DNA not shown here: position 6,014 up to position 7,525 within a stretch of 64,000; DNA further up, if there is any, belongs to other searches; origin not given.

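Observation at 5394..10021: CDP-3,6-dideoxyhexose-type sugar operon (rfbF, UXS-like SDR, NDP-sugar dehydrogenase, E1/rfbH) in an actinobacteria-like context, with non-canonical partner enzymes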

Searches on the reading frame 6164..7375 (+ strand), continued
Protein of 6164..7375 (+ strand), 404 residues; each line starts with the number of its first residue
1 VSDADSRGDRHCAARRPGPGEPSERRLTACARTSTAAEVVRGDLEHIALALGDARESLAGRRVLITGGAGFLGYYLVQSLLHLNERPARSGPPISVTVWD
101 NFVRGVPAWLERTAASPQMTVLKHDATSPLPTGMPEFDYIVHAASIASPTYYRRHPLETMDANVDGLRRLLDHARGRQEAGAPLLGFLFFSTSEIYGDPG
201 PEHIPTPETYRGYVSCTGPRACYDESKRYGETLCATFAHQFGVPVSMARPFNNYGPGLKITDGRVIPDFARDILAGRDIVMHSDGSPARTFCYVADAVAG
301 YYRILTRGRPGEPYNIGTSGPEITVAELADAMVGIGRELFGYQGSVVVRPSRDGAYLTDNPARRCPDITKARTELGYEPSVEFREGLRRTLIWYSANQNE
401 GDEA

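Call 26: search_protein_families(library=ncbifam, proteins=[L073:7097-8083:+, L073:8080-9123:+, L073:9128-9934:+, L073:13716-14834:+, L073:14791-15930:+, L073:15927-17075:+, L073:17764-18870:+, L059:16039-17103:+, L059:12869-14479:-, L036:6148-6969:+], max_evalue=0.00001)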
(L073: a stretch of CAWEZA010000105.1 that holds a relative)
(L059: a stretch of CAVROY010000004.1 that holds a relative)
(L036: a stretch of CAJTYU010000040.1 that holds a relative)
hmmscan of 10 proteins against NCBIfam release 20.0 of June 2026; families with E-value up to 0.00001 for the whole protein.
L073:7097-8083:+ (328 aa): 9 families
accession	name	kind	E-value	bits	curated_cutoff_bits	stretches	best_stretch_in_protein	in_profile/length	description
NF050050.1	ProtGlycPglI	equivalog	7.5e-13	48.5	500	1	14-122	2-108/306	GalNAc(5)-diNAcBac-PP-undecaprenol beta-1,3-glucosyltransferase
TIGR03111.1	glyc2_xrt_Gpos1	hypoth_equivalog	2.1e-11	43.3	363.95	1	8-136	43-174/439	TIGR03111 family XrtG-associated glycosyltransferase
NF047683.1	TeichurnBiosyTuaG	equivalog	1.3e-10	41.3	400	1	12-143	4-131/252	teichuronic acid biosynthesis protein TuaG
TIGR03937.1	PgaC_IcaA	equivalog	6.5e-09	35.2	422.3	1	11-131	42-159/407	poly-beta-1,6-N-acetyl-D-glucosamine synthase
NF007482.0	PRK10073.1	equivalog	2.7e-08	33.2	423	1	12-126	4-114/334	glycosyltransferase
NF053739.1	GlytfEpsEBac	equivalog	1.3e-07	30.8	450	1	14-133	1-118/265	glycosyltransferase EpsE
TIGR03469.1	HpnB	hypoth_equivalog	7.5e-07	28.5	379.25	1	12-61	42-92/386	hopene-associated glycosyltransferase HpnB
NF045692.1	OglycostaseCruG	equivalog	3.4e-06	26.2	600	1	16-67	43-94/386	2'-O-glycosyltransferase CruG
TIGR04017.1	WcaA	equivalog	9.9e-06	25.3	495.75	0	11-116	2-104/279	colanic acid biosynthesis glycosyltransferase WcaA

L073:8080-9123:+ (347 aa): 8 families
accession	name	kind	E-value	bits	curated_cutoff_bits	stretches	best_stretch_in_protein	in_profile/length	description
NF047683.1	TeichurnBiosyTuaG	equivalog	7.6e-15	55.2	400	1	4-135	5-132/252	teichuronic acid biosynthesis protein TuaG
NF053739.1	GlytfEpsEBac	equivalog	1e-12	47.7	450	1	5-72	1-68/265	glycosyltransferase EpsE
NF007482.0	PRK10073.1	equivalog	3.4e-11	42.7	423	1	4-77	5-76/334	glycosyltransferase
TIGR03111.1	glyc2_xrt_Gpos1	hypoth_equivalog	8.6e-11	41.3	363.95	1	4-119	48-162/439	TIGR03111 family XrtG-associated glycosyltransferase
NF050050.1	ProtGlycPglI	equivalog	6.4e-09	35.6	500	1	4-109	1-104/306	GalNAc(5)-diNAcBac-PP-undecaprenol beta-1,3-glucosyltransferase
TIGR03937.1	PgaC_IcaA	equivalog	1.4e-08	34.1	422.3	1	3-77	43-116/407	poly-beta-1,6-N-acetyl-D-glucosamine synthase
TIGR03469.1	HpnB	hypoth_equivalog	1e-06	28.1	379.25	1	3-64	42-106/386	hopene-associated glycosyltransferase HpnB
TIGR04017.1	WcaA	equivalog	7.9e-06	25.7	495.75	0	2-79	2-78/279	colanic acid biosynthesis glycosyltransferase WcaA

L073:9128-9934:+ (268 aa): 5 families
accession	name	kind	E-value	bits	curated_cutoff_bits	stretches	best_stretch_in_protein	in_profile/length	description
NF003952.0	PRK05450.1-5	subfamily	3.9e-16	59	193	1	5-120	2-117/250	3-deoxy-manno-octulosonate cytidylyltransferase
NF009905.0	PRK13368.1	subfamily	8.5e-15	54.7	255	1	5-121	2-116/243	3-deoxy-manno-octulosonate cytidylyltransferase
NF003948.0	PRK05450.1-1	equivalog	1.5e-11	44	281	1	1-126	1-127/248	3-deoxy-manno-octulosonate cytidylyltransferase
TIGR00466.1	kdsB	equivalog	1.8e-09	37.3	155.2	1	7-114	4-111/241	3-deoxy-manno-octulosonate cytidylyltransferase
NF003950.0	PRK05450.1-3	subfamily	1.2e-08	34.6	234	1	5-119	2-117/248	3-deoxy-manno-octulosonate cytidylyltransferase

L073:13716-14834:+ (372 aa): 0 families

L073:14791-15930:+ (379 aa): 13 families
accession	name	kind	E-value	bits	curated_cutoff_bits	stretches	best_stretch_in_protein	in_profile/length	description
TIGR01181.1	dTDP_gluc_dehyt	equivalog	4.7e-23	81.8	365.1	1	58-373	2-314/321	dTDP-glucose 4,6-dehydratase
TIGR01179.1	galE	equivalog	8.2e-22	77.5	262.3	1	57-375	1-330/332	UDP-glucose 4-epimerase GalE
TIGR04180.1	EDH_00030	hypoth_equivalog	1.1e-18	67.3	475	1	58-330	1-265/297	NAD-dependent 4,6-dehydratase LegB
NF007956.0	PRK10675.1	subfamily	1.1e-11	44.5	394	1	57-372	2-331/338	UDP-glucose 4-epimerase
NF007490.0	PRK10084.1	subfamily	1.7e-11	43.7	649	1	57-328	2-281/361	dTDP-glucose 4,6-dehydratase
NF047922.1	GDPFucSynFcl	equivalog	5.6e-11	42.4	500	1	143-375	70-306/308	GDP-L-fucose synthase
NF007582.0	PRK10217.1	equivalog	6.4e-11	41.9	698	1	57-328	3-274/355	dTDP-glucose 4,6-dehydratase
TIGR03466.1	HpnA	hypoth_equivalog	1.1e-09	37.7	367.65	1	58-324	3-249/327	hopanoid-associated sugar epimerase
TIGR01746.1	Thioester-redct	subfamily_domain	3.5e-08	33.1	213.35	0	156-317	114-277/371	thioester reductase domain-containing protein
TIGR02197.1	heptose_epim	equivalog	7e-08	32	274.6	0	58-222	1-151/316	ADP-glyceromanno-heptose 6-epimerase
TIGR03589.1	PseB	equivalog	1.1e-07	31.2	407.75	1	54-189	3-134/324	UDP-N-acetylglucosamine 4,6-dehydratase (inverting)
TIGR02622.1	CDP_4_6_dhtase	equivalog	5.5e-07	29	278.45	0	55-78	4-27/352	CDP-glucose 4,6-dehydratase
NF011728.1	PRK15181.1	equivalog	1.5e-06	27.4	760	1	56-369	16-336/348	Vi polysaccharide biosynthesis UDP-N-acetylglucosaminuronic acid C-4 epimerase TviC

L073:15927-17075:+ (382 aa): 50 families (the best 25 are shown)
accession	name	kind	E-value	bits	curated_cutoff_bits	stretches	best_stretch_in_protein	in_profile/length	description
TIGR00118.1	acolac_lg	equivalog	5.8e-62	209.9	538.35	1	5-349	3-333/557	biosynthetic-type acetolactate synthase large subunit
NF006524.0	PRK08978.1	equivalog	3.1e-57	194.1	738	1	6-344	4-324/548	acetolactate synthase 2 catalytic subunit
NF004710.0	PRK06048.1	equivalog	2.8e-56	191.1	976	1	2-346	7-337/561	acetolactate synthase large subunit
NF004919.0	PRK06276.1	equivalog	7.7e-55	186.3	866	1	6-346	4-333/582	acetolactate synthase large subunit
NF005584.0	PRK07282.1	equivalog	1.7e-54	185.4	970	1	8-344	15-338/566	acetolactate synthase large subunit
NF006016.1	PRK08155.1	equivalog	7.6e-53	179.8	870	1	3-347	3-332/554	acetolactate synthase large subunit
NF005860.0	PRK07789.1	equivalog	2.7e-52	177.9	881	1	9-349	40-367/615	acetolactate synthase large subunit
NF005058.0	PRK06466.1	equivalog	6.7e-50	170.1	951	1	3-353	4-343/574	acetolactate synthase 3 large subunit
NF005228.0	PRK06725.1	equivalog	1.2e-49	169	991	1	6-345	19-344/571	acetolactate synthase large subunit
NF008431.0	PRK11269.1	equivalog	1.4e-48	165.8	791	1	2-344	3-332/591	glyoxylate carboligase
NF006052.0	PRK08199.1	subfamily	5.5e-48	163.6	539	1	6-343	11-334/559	thiamine pyrophosphate protein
NF006525.0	PRK08979.1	equivalog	6.8e-48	163.4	1084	1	3-346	4-336/572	acetolactate synthase 3 large subunit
NF006319.0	PRK08527.1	equivalog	4.1e-47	160.9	905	1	2-348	3-336/565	acetolactate synthase large subunit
NF006581.0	PRK09107.1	equivalog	5e-47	160.5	974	1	6-350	14-348/595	acetolactate synthase 3 large subunit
NF005651.0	PRK07418.1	subfamily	5.7e-47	160.2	942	1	11-356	27-364/617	acetolactate synthase large subunit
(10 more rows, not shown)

L073:17764-18870:+ (368 aa): 2 families
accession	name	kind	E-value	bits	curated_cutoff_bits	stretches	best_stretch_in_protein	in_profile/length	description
TIGR03569.1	NeuB_NnaB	equivalog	4.5e-30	104.8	399.65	1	83-317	70-302/329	N-acetylneuraminate synthase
TIGR03586.1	PseI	equivalog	1.3e-25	90.3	340.25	1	22-312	7-295/327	pseudaminic acid synthase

L059:16039-17103:+ (354 aa): 11 families
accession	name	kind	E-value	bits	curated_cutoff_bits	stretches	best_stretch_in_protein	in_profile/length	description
TIGR01181.1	dTDP_gluc_dehyt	equivalog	1.7e-21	76.6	365.1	1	28-342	2-311/321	dTDP-glucose 4,6-dehydratase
TIGR01179.1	galE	equivalog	2.8e-16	59.2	262.3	1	28-212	2-179/332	UDP-glucose 4-epimerase GalE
NF011728.1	PRK15181.1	equivalog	2.2e-11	43.3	760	1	26-253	16-241/348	Vi polysaccharide biosynthesis UDP-N-acetylglucosaminuronic acid C-4 epimerase TviC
NF007490.0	PRK10084.1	subfamily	2.9e-10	39.7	649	1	28-277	3-263/361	dTDP-glucose 4,6-dehydratase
NF043036.1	ErythonDh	equivalog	5e-10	39.1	325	1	28-196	3-166/321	D-erythronate dehydrogenase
NF007582.0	PRK10217.1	equivalog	5.7e-10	38.8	698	1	27-278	3-257/355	dTDP-glucose 4,6-dehydratase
TIGR02197.1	heptose_epim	equivalog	6.2e-10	38.7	274.6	0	29-158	2-124/316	ADP-glyceromanno-heptose 6-epimerase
TIGR04180.1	EDH_00030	hypoth_equivalog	1.2e-08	34.3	475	1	29-291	2-256/297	NAD-dependent 4,6-dehydratase LegB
NF047922.1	GDPFucSynFcl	equivalog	1.4e-07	31.3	500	1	223-342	180-301/308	GDP-L-fucose synthase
TIGR03466.1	HpnA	hypoth_equivalog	5.6e-07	28.7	367.65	1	28-156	3-121/327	hopanoid-associated sugar epimerase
NF007956.0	PRK10675.1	subfamily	1.3e-06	27.8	394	0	100-212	76-183/338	UDP-glucose 4-epimerase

L059:12869-14479:- (536 aa): 0 families

L036:6148-6969:+ (273 aa): 6 families
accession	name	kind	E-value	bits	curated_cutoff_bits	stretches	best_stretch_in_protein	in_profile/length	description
TIGR02660.1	nifV_homocitr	equivalog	2.4e-11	43.6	462.9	1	110-257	104-250/365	homocitrate synthase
NF002085.0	PRK00915.1-2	subfamily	1.4e-10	40.6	517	1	4-261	13-266/504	2-isopropylmalate synthase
NF006049.0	PRK08195.1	subfamily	1e-09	37.9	229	1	4-247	7-248/344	4-hyroxy-2-oxovalerate/4-hydroxy-2-oxopentanoic acid aldolase,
TIGR02090.1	LEU1_arch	subfamily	2e-08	33.8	484.75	1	6-261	2-253/363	isopropylmalate/citramalate/homocitrate synthases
TIGR02146.1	LysS_fung_arch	equivalog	2.7e-08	33.4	413.55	1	135-252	124-243/344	homocitrate synthase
TIGR03217.1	4OH_2_O_val_ald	equivalog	5.1e-08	32.5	286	1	6-248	4-244/334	4-hydroxy-2-oxovalerate aldolase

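Call 47: search_protein_families(library=ncbifam, proteins=[L006:14323-15093:+, L012:3173-3937:+, L014:6735-7502:+, L007:13997-14764:+, L008:9186-9956:+, L034:9207-9974:+, L054:12605-13699:+, L029:8174-9196:+, L045:13323-14063:+], max_evalue=1e-20)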
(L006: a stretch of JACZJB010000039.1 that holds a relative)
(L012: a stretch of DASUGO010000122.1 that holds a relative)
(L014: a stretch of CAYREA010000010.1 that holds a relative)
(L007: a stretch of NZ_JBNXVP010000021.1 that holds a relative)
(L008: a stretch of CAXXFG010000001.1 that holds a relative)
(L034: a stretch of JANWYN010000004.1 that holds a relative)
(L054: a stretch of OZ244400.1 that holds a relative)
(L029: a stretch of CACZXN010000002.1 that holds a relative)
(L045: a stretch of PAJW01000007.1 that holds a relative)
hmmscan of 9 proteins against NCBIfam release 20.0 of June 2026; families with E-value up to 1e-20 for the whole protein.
L006:14323-15093:+ (257 aa): 1 family
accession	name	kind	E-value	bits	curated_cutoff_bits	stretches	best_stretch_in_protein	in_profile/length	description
TIGR02623.1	G1P_cyt_trans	equivalog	1.4e-63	214.8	300.25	1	1-257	1-255/255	glucose-1-phosphate cytidylyltransferase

L012:3173-3937:+ (255 aa): 1 family
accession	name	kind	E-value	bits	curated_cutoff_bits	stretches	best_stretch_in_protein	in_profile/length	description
TIGR02623.1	G1P_cyt_trans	equivalog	3.8e-62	210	300.25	1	1-255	1-255/255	glucose-1-phosphate cytidylyltransferase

L014:6735-7502:+ (256 aa): 1 family
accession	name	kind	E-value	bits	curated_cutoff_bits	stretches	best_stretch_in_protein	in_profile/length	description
TIGR02623.1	G1P_cyt_trans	equivalog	1.6e-74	250.5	300.25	1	1-256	1-255/255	glucose-1-phosphate cytidylyltransferase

L007:13997-14764:+ (256 aa): 1 family
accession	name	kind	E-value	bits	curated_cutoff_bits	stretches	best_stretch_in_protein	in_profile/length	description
TIGR02623.1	G1P_cyt_trans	equivalog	4.7e-69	232.7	300.25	1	1-256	1-255/255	glucose-1-phosphate cytidylyltransferase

L008:9186-9956:+ (257 aa): 3 families
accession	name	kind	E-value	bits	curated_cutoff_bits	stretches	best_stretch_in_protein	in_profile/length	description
TIGR02623.1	G1P_cyt_trans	equivalog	5.8e-138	458.5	300.25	1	1-257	1-255/255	glucose-1-phosphate cytidylyltransferase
TIGR03992.1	Arch_glmU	subfamily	1.5e-24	86.7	292.1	0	1-71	1-71/393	bifunctional sugar-1-phosphate nucleotidylyltransferase/acetyltransferase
NF049965.1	GlMnHpPGnyltfHddC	equivalog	3.5e-22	79.1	300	0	1-78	1-77/221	D-glycero-D-manno-heptose 1-phosphate guanosyltransferase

L034:9207-9974:+ (256 aa): 2 families
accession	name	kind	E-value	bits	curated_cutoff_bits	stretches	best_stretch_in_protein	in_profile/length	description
TIGR02623.1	G1P_cyt_trans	equivalog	4.2e-130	432.7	300.25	1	1-256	1-255/255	glucose-1-phosphate cytidylyltransferase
TIGR03992.1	Arch_glmU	subfamily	4.1e-23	81.9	292.1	0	1-231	1-211/393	bifunctional sugar-1-phosphate nucleotidylyltransferase/acetyltransferase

L054:12605-13699:+ (365 aa): 7 families
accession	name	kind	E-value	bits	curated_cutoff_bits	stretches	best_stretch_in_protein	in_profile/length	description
TIGR03588.1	PseC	equivalog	1.5e-78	264.4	423.5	1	2-363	12-377/380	UDP-4-amino-4,6-dideoxy-N-acetyl-beta-L-altrosamine transaminase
NF008658.2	PRK11658.1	equivalog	2.3e-68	230.5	631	1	2-364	15-375/379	UDP-4-amino-4-deoxy-L-arabinose aminotransferase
TIGR04181.1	NHT_00031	hypoth_equivalog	9.9e-65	218.7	420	1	2-345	11-357/359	LegC family aminotransferase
NF008687.0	PRK11706.1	equivalog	7.8e-63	212.5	375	1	3-364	13-372/375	dTDP-4-amino-4,6-dideoxygalactose transaminase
TIGR02379.1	ECA_wecE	subfamily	1.4e-47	162.3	434.85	1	3-364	13-373/376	dTDP-4-amino-4,6-dideoxy-D-glucose transaminase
NF011936.0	PRK15407.1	equivalog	1.2e-41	142.8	423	1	2-364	47-434/440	lipopolysaccharide biosynthesis protein RfbH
TIGR04427.1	PLP_DesI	equivalog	4.6e-41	141.2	650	1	7-215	38-244/390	dTDP-4-dehydro-6-deoxyglucose aminotransferase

L029:8174-9196:+ (341 aa): 7 families
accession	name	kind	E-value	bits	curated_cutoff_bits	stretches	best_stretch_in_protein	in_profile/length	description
TIGR03588.1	PseC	equivalog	7.1e-75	252.3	423.5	1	1-339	25-374/380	UDP-4-amino-4,6-dideoxy-N-acetyl-beta-L-altrosamine transaminase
NF008658.2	PRK11658.1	equivalog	7.3e-68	228.9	631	1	9-338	36-370/379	UDP-4-amino-4-deoxy-L-arabinose aminotransferase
NF008687.0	PRK11706.1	equivalog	2.1e-57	194.6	375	1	12-340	37-369/375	dTDP-4-amino-4,6-dideoxygalactose transaminase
TIGR04427.1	PLP_DesI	equivalog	3.1e-55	187.9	650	1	5-341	51-379/390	dTDP-4-dehydro-6-deoxyglucose aminotransferase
TIGR04181.1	NHT_00031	hypoth_equivalog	9.5e-55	185.9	420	1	4-324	28-357/359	LegC family aminotransferase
TIGR02379.1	ECA_wecE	subfamily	1.2e-43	149.4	434.85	1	11-339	36-369/376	dTDP-4-amino-4,6-dideoxy-D-glucose transaminase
NF011936.0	PRK15407.1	equivalog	1.9e-34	119.1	423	1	2-340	61-431/440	lipopolysaccharide biosynthesis protein RfbH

L045:13323-14063:+ (247 aa): 7 families
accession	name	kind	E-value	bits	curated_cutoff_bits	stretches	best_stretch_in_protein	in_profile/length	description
TIGR03588.1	PseC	equivalog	9.2e-61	205.8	423.5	1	3-246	15-266/380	UDP-4-amino-4,6-dideoxy-N-acetyl-beta-L-altrosamine transaminase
NF008658.2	PRK11658.1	equivalog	2.6e-60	204.1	631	1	3-246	18-261/379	UDP-4-amino-4-deoxy-L-arabinose aminotransferase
TIGR04181.1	NHT_00031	hypoth_equivalog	6.6e-49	166.7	420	1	1-241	12-261/359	LegC family aminotransferase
NF008687.0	PRK11706.1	equivalog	1e-45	156.1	375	1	38-246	51-257/375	dTDP-4-amino-4,6-dideoxygalactose transaminase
TIGR04427.1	PLP_DesI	equivalog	2.5e-44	152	650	1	9-244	42-265/390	dTDP-4-dehydro-6-deoxyglucose aminotransferase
TIGR02379.1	ECA_wecE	subfamily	2.3e-36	125.4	434.85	1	40-245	54-257/376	dTDP-4-amino-4,6-dideoxy-D-glucose transaminase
NF011936.0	PRK15407.1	equivalog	1.5e-33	116.2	423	1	4-246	52-317/440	lipopolysaccharide biosynthesis protein RfbH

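Call 60: find_encoding_contigs(protein=P0003, flank=10000, max_places=3)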
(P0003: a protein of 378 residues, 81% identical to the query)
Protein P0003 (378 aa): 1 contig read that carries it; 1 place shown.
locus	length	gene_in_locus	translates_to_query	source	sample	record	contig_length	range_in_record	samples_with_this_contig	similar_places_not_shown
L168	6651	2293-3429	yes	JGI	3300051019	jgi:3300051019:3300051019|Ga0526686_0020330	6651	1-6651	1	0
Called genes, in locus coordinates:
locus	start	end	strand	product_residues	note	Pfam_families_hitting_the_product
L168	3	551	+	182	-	?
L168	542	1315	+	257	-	PF00483:NTP_transferase, PF12804:NTP_transf_3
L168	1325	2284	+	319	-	PF00535:Glycos_transf_2, PF13641:Glyco_tranf_2_3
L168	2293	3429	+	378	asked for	PF01073:3Beta_HSD (weak), PF01370:Epimerase, PF07993:NAD_binding_4 (faint), PF16363:GDP_Man_Dehyd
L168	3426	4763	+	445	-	PF03721:UDPG_MGDP_dh_N, PF00984:UDPG_MGDP_dh, PF03720:UDPG_MGDP_dh_C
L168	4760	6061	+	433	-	PF01041:DegT_DnrJ_EryC1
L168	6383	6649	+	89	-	?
